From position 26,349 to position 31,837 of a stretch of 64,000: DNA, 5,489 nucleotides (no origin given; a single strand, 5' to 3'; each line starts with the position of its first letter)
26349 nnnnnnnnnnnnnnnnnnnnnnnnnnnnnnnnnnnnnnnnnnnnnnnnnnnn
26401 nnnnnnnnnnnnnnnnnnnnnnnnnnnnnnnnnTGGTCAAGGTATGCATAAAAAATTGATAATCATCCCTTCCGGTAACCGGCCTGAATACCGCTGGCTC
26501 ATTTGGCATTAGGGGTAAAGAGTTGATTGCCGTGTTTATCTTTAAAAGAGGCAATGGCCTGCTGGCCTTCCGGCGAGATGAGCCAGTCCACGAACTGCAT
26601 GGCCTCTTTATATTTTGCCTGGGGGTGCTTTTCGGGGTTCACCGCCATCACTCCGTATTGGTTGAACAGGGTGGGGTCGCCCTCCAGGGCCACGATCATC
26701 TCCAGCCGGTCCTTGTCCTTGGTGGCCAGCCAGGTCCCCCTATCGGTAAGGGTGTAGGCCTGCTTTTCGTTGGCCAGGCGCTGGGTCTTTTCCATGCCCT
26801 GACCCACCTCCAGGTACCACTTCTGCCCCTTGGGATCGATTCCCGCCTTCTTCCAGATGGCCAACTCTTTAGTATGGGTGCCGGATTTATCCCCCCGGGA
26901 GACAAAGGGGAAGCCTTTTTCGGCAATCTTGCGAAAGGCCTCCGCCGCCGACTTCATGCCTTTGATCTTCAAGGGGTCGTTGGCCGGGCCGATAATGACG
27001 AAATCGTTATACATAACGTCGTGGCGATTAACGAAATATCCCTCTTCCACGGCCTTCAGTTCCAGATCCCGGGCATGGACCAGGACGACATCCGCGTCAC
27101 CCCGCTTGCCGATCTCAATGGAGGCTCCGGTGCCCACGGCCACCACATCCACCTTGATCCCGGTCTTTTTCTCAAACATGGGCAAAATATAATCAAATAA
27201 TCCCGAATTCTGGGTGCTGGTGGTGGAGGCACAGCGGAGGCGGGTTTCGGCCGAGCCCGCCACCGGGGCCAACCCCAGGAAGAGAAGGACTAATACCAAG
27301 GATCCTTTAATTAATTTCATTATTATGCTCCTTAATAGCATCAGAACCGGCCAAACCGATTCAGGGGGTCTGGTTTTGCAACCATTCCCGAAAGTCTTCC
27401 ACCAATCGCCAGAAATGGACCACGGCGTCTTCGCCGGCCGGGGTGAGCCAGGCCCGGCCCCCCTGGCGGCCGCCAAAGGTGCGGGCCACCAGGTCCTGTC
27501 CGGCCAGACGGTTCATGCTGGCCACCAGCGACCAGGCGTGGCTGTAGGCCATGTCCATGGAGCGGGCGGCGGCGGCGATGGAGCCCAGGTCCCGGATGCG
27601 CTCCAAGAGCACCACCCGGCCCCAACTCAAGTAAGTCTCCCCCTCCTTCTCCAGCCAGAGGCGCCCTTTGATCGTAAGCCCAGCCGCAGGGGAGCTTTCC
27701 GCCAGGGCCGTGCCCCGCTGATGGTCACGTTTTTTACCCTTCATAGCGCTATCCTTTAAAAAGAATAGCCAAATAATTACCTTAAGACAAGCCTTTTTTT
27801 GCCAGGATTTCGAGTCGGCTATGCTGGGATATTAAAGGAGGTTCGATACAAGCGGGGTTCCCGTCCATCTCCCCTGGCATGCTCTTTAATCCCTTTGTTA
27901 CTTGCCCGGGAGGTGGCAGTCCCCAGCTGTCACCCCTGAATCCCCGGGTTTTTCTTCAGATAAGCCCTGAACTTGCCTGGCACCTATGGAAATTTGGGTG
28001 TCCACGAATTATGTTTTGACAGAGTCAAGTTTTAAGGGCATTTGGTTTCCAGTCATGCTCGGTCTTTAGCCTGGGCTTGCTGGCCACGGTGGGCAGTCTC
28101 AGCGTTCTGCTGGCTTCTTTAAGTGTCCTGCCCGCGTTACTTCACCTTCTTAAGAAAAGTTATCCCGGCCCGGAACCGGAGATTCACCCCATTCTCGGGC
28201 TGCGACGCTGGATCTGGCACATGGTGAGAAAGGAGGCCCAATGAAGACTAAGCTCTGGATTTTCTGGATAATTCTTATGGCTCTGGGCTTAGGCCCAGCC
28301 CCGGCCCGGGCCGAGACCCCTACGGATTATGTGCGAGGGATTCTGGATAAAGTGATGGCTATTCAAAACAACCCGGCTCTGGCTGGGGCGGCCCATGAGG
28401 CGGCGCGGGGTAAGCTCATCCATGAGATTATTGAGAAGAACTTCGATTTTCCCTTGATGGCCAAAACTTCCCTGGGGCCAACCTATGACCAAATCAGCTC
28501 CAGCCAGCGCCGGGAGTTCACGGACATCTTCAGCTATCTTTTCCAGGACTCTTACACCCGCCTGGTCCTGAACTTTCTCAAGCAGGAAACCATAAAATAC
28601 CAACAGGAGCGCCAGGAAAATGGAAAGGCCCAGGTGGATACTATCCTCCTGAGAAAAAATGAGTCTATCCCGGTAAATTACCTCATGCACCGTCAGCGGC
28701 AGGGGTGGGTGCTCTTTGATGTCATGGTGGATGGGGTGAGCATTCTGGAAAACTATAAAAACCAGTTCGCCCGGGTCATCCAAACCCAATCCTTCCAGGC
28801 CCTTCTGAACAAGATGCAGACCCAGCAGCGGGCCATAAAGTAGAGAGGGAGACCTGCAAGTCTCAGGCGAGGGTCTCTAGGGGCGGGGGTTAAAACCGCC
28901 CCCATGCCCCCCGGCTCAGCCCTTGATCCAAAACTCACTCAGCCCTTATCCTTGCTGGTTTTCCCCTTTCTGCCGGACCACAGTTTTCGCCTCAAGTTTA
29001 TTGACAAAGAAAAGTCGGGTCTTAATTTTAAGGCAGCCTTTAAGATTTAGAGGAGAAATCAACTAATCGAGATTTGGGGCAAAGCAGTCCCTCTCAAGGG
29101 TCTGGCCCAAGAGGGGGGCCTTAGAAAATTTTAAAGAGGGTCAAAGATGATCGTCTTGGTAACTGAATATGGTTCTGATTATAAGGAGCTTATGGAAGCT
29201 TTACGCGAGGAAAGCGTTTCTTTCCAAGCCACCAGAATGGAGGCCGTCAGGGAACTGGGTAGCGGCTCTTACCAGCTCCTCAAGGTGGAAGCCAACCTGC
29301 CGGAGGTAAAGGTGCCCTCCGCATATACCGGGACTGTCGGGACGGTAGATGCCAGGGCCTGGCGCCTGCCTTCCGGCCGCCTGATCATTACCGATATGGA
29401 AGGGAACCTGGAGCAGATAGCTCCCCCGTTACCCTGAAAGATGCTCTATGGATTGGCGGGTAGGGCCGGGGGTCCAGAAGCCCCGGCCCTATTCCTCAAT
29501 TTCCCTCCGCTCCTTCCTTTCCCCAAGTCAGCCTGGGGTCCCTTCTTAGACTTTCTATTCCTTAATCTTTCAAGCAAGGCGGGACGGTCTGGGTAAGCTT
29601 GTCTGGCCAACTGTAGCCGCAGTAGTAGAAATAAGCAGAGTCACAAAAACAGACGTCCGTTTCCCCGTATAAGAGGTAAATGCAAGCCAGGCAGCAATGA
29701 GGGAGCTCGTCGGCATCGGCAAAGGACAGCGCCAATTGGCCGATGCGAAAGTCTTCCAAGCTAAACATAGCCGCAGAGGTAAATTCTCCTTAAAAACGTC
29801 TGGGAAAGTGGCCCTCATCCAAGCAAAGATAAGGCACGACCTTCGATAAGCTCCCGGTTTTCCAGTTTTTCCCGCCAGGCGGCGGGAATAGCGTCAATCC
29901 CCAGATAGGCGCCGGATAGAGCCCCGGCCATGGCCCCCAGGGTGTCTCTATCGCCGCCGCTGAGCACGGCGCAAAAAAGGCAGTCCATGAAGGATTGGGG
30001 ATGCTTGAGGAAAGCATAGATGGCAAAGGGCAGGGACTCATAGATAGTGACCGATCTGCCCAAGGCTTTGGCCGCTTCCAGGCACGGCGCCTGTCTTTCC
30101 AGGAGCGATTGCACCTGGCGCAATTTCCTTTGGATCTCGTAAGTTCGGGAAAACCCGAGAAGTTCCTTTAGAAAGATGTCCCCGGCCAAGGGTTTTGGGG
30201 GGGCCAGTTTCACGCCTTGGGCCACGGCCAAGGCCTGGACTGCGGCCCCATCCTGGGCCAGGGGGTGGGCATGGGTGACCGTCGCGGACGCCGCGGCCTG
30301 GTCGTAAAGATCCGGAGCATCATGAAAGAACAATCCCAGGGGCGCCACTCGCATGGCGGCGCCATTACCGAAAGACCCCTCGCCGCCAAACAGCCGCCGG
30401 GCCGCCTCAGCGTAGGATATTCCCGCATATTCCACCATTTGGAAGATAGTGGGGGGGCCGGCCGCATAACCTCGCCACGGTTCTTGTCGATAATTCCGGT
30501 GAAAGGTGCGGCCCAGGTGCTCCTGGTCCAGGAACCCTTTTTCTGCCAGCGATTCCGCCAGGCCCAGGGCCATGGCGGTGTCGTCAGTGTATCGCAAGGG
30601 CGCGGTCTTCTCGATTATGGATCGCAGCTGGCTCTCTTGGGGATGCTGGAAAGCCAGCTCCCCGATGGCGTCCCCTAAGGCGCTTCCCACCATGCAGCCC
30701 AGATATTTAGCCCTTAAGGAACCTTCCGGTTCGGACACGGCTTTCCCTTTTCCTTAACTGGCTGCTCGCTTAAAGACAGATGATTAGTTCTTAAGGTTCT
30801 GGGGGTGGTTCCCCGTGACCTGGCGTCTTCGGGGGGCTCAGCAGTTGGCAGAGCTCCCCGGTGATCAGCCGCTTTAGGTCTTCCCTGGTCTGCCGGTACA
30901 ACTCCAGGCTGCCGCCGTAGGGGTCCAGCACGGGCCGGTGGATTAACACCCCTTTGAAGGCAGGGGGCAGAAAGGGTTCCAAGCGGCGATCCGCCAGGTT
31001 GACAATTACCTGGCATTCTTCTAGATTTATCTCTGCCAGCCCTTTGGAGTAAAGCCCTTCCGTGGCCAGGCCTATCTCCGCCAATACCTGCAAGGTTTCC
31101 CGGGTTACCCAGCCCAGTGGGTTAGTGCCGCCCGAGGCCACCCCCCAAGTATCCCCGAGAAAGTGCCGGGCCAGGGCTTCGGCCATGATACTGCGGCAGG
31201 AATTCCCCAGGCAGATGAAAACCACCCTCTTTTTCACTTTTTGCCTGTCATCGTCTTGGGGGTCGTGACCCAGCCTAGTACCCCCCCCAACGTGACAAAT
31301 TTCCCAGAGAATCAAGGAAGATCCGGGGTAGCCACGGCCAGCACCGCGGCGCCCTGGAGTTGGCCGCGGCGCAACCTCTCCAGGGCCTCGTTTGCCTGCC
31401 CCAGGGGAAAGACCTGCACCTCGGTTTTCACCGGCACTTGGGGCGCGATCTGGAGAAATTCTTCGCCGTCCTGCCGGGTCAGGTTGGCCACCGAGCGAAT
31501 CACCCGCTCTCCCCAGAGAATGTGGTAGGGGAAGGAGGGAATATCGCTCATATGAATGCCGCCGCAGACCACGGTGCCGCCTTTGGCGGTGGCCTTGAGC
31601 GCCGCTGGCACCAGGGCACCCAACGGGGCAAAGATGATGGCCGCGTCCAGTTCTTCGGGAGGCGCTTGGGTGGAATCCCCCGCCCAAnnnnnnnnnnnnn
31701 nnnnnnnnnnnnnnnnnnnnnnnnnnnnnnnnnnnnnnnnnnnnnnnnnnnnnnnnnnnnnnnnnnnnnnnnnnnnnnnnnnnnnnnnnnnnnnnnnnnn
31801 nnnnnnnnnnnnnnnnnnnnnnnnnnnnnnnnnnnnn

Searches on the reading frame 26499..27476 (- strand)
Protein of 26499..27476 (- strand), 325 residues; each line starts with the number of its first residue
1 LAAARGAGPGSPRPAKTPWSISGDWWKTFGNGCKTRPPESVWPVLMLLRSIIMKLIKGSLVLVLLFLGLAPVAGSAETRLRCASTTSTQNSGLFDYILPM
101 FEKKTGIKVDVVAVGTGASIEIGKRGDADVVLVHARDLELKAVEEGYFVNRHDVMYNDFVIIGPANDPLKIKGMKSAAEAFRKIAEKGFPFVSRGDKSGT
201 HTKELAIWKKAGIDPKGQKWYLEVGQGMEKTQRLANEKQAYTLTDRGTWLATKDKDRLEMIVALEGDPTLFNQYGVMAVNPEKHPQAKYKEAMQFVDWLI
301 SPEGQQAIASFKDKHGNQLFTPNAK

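Call 64: search_protein_families(library=pfam, proteins=[window:26499-27476:-], max_evalue=0.001)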
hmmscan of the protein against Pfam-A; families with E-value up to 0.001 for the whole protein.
window:26499-27476:- (325 aa): 4 families
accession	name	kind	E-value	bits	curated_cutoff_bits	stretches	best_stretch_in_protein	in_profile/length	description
PF12849.12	PBP_like_2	-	7e-49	167.4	27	1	83-303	14-267/267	PBP superfamily domain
PF13531.11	SBP_bac_11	-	3.1e-17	63.6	25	1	93-310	12-223/227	Bacterial extracellular solute-binding protein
PF01547.30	SBP_bac_1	-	5.8e-10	40.1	26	1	94-306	10-307/307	Bacterial extracellular solute-binding protein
PF13416.11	SBP_bac_8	-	6.5e-07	29.9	27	1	204-309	158-253/279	Bacterial extracellular solute-binding protein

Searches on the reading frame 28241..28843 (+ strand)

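Call 64: search_protein_families(library=pfam, proteins=[window:28241-28843:+], max_evalue=0.001)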
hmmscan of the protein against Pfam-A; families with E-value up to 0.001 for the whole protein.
window:28241-28843:+ (200 aa): 1 family
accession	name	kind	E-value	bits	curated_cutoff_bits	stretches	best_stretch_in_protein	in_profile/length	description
PF05494.18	MlaC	-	1.2e-38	133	26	1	35-193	4-165/166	MlaC protein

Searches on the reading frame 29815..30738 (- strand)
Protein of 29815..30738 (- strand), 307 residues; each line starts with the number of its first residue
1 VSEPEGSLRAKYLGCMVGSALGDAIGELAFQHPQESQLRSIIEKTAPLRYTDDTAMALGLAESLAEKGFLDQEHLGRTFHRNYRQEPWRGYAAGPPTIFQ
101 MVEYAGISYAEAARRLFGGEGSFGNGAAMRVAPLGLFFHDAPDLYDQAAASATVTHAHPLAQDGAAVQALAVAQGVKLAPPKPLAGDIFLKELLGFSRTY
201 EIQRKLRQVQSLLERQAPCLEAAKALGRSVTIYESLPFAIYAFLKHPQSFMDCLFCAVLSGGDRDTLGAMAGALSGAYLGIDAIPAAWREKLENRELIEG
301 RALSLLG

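Call 7: search_protein_families(library=pfam, proteins=[window:29815-30738:-], max_evalue=0.01)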
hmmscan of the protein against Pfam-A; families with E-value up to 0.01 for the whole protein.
window:29815-30738:- (307 aa): 2 families
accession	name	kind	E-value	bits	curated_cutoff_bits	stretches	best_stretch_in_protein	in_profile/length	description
PF03747.19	ADP_ribosyl_GH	-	8.5e-59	200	26.2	1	14-286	1-286/287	ADP-ribosylglycohydrolase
PF05433.20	Rick_17kDa_Anti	-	0.0025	18.1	24.2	0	259-280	17-39/43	Glycine zipper 2TM domain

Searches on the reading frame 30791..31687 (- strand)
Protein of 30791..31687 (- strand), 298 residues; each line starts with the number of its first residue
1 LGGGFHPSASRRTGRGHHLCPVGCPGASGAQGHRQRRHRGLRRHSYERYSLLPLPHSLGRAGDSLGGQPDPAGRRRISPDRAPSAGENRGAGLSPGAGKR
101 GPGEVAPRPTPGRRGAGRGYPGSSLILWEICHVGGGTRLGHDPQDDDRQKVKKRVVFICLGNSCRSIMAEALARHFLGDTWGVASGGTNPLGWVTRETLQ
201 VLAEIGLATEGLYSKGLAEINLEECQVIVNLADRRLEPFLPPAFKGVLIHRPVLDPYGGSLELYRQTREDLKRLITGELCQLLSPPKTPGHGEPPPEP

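Call 7: search_protein_families(library=pfam, proteins=[window:30791-31687:-], max_evalue=0.01)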
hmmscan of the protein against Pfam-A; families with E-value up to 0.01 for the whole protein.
window:30791-31687:- (298 aa): 1 family
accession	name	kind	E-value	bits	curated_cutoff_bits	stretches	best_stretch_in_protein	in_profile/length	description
PF01451.26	LMWPc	-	6.6e-19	69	23.2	1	155-275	1-140/144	Low molecular weight phosphotyrosine protein phosphatase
